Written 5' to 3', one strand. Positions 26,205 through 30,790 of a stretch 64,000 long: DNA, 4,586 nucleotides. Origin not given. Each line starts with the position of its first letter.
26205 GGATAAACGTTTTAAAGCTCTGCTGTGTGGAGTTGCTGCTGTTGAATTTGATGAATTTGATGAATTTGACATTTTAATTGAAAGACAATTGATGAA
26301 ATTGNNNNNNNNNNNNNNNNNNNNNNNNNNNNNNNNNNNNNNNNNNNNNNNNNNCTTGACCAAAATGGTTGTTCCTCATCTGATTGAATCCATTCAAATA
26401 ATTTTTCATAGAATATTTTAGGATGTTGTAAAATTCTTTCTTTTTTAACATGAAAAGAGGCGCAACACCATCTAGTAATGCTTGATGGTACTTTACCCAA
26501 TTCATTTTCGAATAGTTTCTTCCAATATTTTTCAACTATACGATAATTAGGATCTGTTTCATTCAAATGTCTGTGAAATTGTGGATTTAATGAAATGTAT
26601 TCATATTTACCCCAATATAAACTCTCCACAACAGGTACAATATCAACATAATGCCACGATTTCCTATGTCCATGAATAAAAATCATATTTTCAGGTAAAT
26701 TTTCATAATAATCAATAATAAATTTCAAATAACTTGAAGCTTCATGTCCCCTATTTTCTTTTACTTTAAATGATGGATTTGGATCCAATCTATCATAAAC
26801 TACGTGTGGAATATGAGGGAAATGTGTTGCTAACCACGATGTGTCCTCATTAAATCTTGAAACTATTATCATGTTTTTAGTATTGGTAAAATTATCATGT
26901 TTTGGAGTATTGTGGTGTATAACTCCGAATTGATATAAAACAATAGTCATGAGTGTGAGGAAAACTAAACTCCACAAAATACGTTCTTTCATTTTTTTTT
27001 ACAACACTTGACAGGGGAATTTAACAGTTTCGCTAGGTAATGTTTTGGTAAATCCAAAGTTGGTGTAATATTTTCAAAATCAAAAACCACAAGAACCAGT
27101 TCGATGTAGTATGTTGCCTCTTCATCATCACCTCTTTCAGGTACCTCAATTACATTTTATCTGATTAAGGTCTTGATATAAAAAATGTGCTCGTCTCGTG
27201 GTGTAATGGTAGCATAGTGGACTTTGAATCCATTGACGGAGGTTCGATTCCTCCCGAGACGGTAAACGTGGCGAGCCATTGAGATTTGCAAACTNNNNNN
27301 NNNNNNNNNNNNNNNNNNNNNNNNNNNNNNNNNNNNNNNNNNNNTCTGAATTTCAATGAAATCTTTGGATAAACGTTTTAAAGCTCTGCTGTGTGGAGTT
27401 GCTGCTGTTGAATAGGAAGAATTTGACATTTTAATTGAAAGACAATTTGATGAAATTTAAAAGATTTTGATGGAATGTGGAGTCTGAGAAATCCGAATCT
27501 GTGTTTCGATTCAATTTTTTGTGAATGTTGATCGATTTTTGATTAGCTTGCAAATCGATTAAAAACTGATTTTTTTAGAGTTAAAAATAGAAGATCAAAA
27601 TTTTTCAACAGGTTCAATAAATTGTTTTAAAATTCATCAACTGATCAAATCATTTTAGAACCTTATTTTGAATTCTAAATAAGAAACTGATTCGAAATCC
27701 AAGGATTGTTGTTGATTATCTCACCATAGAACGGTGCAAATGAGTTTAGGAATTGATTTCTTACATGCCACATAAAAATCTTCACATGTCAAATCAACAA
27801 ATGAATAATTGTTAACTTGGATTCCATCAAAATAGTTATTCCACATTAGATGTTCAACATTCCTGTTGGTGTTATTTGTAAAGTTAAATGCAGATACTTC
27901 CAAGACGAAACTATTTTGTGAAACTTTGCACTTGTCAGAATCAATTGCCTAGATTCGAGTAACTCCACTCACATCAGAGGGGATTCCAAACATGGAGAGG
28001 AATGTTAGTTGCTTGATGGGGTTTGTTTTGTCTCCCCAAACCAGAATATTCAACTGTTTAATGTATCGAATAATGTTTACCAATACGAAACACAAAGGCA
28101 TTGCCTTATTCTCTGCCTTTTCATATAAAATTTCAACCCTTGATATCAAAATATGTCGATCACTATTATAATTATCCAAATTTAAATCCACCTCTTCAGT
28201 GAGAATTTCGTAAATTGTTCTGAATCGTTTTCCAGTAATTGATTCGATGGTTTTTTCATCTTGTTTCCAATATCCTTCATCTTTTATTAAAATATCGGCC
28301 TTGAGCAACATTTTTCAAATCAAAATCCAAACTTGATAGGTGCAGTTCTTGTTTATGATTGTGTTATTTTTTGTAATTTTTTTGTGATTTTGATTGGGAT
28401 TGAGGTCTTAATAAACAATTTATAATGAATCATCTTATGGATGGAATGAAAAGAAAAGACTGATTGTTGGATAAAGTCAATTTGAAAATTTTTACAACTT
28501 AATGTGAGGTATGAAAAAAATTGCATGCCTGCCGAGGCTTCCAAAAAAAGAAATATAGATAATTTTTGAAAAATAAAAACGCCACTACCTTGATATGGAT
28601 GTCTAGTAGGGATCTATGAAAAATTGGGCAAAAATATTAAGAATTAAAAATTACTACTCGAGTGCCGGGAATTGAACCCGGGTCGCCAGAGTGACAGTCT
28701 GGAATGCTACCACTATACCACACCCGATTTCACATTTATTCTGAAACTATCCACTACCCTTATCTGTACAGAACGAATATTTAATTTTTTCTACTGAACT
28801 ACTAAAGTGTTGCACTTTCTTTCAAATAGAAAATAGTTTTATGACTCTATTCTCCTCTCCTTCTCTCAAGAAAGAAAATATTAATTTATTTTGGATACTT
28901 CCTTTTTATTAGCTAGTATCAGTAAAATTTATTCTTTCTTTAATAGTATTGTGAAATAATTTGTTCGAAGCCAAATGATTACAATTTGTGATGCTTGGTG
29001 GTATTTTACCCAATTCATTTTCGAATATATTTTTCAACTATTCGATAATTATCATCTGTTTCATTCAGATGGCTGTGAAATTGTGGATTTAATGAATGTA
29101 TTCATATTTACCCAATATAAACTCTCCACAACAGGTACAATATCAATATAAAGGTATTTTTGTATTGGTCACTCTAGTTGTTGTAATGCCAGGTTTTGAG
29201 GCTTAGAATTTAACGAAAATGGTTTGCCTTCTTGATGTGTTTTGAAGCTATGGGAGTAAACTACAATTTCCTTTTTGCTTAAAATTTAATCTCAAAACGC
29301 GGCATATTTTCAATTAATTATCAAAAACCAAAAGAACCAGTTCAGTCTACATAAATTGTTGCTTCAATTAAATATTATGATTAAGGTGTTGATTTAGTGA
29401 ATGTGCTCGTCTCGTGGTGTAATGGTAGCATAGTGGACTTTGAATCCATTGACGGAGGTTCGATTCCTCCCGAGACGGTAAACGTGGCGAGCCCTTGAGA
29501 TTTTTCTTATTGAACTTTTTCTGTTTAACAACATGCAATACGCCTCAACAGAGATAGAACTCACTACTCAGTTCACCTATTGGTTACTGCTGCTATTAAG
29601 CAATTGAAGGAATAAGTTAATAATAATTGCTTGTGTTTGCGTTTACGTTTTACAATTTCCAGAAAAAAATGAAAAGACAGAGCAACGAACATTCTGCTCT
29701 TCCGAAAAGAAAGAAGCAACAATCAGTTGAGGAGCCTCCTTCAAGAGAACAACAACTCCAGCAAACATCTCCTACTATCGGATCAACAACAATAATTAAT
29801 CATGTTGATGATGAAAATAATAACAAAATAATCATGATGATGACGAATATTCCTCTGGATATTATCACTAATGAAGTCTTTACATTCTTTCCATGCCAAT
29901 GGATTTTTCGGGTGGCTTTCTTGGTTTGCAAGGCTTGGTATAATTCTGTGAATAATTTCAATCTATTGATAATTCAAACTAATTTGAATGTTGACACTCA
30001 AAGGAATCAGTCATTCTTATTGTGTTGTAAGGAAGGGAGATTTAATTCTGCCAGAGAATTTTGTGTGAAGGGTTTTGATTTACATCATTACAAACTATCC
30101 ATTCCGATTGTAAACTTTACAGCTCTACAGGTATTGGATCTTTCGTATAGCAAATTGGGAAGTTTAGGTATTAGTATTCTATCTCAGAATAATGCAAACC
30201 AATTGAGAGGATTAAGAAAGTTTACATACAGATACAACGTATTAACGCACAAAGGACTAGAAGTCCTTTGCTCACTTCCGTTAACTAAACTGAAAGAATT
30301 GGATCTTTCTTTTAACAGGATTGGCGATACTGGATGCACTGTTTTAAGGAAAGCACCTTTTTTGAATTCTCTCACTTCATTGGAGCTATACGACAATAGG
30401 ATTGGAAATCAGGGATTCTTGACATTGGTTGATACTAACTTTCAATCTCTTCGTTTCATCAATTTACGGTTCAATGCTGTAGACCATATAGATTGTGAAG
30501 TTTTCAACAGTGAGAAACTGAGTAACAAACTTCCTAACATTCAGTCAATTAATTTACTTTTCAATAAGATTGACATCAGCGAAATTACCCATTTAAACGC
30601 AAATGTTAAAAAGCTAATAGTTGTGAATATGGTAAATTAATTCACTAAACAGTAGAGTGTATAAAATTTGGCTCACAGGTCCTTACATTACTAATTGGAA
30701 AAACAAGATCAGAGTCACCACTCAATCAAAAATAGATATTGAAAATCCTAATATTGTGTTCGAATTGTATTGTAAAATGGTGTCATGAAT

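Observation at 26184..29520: tRNA-Gln-centred segmental duplication with pseudogene fragments, bounded by assembly gaps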

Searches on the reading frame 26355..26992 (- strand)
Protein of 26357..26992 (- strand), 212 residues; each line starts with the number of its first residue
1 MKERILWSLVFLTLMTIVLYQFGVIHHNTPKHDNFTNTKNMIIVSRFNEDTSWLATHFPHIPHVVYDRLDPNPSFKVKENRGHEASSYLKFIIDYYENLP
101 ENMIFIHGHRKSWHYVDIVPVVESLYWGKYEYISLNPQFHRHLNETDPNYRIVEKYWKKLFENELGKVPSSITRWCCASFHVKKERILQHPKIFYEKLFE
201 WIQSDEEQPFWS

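Call 12: find_homologous_proteins(query=window:26357-26992:-, max_evalue=1e-10)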
Query seq(212 aa) (212 aa): 1 proteins with E <= 1e-10 among 161 candidates.
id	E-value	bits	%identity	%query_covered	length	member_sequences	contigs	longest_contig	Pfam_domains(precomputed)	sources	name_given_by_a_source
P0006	1.6e-57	213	53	81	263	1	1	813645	PF11913.14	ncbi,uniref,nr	ncbi:hypothetical protein C9374_011407 [Naegleria lovaniensis]|uniref:Uncharacterized protein n=1 Ta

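Call 13: find_encoding_contigs(protein=P0006, flank=10000, max_places=5)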
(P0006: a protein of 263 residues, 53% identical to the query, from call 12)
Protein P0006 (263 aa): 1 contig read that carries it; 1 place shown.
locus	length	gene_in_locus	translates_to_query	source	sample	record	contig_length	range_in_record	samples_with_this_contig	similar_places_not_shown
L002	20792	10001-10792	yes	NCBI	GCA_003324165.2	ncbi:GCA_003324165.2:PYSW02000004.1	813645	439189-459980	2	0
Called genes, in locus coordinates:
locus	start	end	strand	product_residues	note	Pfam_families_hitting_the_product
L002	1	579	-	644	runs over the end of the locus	PF02037:SAP (weak), PF13843:DDE_Tnp_1_7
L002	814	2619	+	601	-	PF00144:Beta-lactamase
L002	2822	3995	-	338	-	PF22784:PTP-SAK (faint), PF00102:Y_phosphatase, PF22785:Tc-R-P (weak), PF22741:PTP-NADK (weak), PF00782:DSPc (faint)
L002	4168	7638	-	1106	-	-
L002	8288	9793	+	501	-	-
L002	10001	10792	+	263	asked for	PF11913:DUF3431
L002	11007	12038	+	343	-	-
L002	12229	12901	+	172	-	PF00025:Arf, PF00071:Ras, PF08477:Roc (weak), PF09439:SRPRB (weak), PF00503:G-alpha (weak)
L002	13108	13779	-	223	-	PF01105:EMP24_GP25L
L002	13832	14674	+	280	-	PF03932:CutC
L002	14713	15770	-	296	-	PF05891:Methyltransf_PK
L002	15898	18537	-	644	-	-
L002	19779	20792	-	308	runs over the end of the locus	PF07998:Peptidase_M54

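Call 32: find_related_loci(query=window:26357-26992:-, collection=metagenome_contigs, flank=10000)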
Query seq(212 aa) (212 aa) in metagenome_contigs; peptide patterns used: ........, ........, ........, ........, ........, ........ (x = any residue, [..] = any of these).
107 stretches matched a pattern; 2 encode a relative of the query (tblastn E <= 1e-3); 2 distinct loci.
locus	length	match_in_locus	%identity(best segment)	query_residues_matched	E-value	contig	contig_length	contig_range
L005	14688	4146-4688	34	35-200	1e-28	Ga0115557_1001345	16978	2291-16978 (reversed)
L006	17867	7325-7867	34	35-200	1e-28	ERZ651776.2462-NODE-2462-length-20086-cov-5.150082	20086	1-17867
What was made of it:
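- Tried and rejected: It found only relatives at 34% identity (call 32).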

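Call 41: search_protein_families(library=pfam, proteins=[window:26355-26992:-], max_evalue=0.01)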
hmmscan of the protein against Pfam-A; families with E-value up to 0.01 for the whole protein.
window:26355-26992:- (212 aa): 1 family
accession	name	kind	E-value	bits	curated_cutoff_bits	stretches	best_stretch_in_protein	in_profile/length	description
PF11913.13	DUF3431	-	3.5e-34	118.9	25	1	42-205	2-184/219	Protein of unknown function (DUF3431)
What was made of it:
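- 26355..26992 (-): DUF3431 gene, codons 1-212 of 264, intact frame, cut by gap 1. Pfam PF11913 scores 118.9 bits (call 41).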

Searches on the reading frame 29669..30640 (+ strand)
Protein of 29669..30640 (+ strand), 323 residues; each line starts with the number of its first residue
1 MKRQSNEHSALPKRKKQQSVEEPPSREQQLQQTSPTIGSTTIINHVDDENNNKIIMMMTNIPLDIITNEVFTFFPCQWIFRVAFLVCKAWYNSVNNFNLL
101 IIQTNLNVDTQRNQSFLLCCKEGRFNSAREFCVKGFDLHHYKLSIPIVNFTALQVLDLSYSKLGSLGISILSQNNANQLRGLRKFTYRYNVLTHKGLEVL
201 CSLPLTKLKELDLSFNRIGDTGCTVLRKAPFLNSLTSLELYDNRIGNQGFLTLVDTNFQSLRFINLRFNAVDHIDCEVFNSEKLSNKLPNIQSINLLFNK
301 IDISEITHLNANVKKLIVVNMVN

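Call 11: find_encoding_contigs(protein=window:29669-30640:+, flank=10000, max_places=10)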
Protein window:29669-30640:+ (323 aa): no gene with exactly this product is on record in the collection.

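Call 41: search_protein_families(library=pfam, proteins=[window:29669-30637:+], max_evalue=0.01)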
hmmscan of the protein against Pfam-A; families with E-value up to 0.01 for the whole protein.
window:29669-30637:+ (323 aa): 4 families
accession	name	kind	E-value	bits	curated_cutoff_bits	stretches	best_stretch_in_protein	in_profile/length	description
PF13516.12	LRR_6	-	5.7e-11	42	23.4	1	206-224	3-21/24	Leucine Rich repeat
PF12799.13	LRR_4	-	2.3e-08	34.4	27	0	234-270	2-38/44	Leucine Rich repeats (2 copies)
PF00560.39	LRR_1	-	0.00028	20.8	20.6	0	207-222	1-16/23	Leucine Rich Repeat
PF13855.12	LRR_8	-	0.0048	17.1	27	0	153-218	3-61/61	Leucine rich repeat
